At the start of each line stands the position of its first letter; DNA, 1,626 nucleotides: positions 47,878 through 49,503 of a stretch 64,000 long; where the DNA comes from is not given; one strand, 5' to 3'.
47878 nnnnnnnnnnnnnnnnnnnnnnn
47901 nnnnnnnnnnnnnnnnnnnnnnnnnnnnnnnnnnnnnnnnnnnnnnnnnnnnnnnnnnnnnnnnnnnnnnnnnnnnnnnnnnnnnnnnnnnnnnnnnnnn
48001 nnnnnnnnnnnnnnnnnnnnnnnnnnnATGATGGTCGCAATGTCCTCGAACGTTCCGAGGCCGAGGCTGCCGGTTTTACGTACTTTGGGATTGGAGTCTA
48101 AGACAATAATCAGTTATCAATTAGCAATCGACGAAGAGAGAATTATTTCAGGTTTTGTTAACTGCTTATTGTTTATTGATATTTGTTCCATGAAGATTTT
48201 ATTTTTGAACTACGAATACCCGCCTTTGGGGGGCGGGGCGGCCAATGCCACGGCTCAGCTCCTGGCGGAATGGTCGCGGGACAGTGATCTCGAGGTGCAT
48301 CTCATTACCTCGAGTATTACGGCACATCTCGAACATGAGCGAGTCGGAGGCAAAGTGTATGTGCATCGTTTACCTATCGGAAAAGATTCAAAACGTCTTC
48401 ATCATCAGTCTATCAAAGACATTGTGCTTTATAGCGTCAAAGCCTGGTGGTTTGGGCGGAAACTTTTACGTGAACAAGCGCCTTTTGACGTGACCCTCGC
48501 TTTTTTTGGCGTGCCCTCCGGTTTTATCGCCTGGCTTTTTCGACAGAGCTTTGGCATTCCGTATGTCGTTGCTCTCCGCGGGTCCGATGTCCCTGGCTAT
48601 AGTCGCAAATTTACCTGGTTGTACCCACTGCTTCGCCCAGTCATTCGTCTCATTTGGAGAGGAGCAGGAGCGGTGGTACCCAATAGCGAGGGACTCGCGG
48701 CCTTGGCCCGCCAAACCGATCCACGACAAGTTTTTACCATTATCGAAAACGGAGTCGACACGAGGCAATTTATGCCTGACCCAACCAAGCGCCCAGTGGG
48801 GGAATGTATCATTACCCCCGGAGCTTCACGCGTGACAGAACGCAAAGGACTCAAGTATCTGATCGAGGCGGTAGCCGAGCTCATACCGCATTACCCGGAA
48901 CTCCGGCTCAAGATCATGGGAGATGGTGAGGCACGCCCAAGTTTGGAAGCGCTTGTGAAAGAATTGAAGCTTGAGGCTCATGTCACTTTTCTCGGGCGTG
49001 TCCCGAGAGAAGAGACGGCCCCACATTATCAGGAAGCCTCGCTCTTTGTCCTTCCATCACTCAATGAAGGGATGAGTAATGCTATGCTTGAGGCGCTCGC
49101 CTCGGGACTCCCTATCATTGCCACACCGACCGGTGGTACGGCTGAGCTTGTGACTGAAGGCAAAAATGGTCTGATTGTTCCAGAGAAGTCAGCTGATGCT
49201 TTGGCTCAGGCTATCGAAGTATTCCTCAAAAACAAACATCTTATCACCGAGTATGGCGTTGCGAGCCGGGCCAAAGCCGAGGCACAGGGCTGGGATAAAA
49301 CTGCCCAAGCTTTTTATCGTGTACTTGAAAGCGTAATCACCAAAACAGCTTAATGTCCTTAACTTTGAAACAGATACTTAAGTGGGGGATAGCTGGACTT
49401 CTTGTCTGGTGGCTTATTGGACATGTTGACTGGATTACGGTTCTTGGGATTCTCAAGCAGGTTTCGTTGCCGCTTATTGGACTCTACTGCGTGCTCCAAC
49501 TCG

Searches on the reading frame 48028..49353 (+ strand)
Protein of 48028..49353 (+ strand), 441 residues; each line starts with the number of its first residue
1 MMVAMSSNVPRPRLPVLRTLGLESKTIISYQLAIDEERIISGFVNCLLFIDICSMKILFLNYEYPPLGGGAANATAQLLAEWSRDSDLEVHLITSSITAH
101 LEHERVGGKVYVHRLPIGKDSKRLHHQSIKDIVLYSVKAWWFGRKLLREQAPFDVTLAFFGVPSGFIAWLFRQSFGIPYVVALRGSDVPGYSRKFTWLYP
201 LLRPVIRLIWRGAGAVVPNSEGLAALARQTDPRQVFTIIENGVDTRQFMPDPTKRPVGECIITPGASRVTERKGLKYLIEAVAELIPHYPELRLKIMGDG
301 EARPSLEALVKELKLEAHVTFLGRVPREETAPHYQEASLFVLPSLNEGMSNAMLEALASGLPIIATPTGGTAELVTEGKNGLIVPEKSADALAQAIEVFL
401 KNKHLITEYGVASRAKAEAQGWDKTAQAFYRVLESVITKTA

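Call 47: search_protein_families(library=pfam, proteins=[window:48028-49353:+], max_evalue=0.0001)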
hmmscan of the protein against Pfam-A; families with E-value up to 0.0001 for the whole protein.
window:48028-49353:+ (441 aa): 6 families
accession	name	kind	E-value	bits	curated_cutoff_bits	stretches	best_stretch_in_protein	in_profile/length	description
PF13692.12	Glyco_trans_1_4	-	1.9e-38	132.4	27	1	267-402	8-142/142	Glycosyl transferases group 1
PF00534.26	Glycos_transf_1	-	1.3e-37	129.4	26.4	1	267-405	22-161/172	Glycosyl transferases group 1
PF13579.12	Glyco_trans_4_4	-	4.6e-18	66.5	29.7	1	70-239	2-155/158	Glycosyl transferase 4-like domain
PF13439.12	Glyco_transf_4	-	3.2e-09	37.5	28.5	1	69-246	2-169/170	Glycosyltransferase Family 4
PF20706.3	GT4-conflict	-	1.1e-08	35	26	1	258-428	197-384/385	Family 4 Glycosyltransferase in conflict systems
PF13524.12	Glyco_trans_1_2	-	5e-08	33.4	25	1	277-419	4-131/144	Glycosyl transferase-like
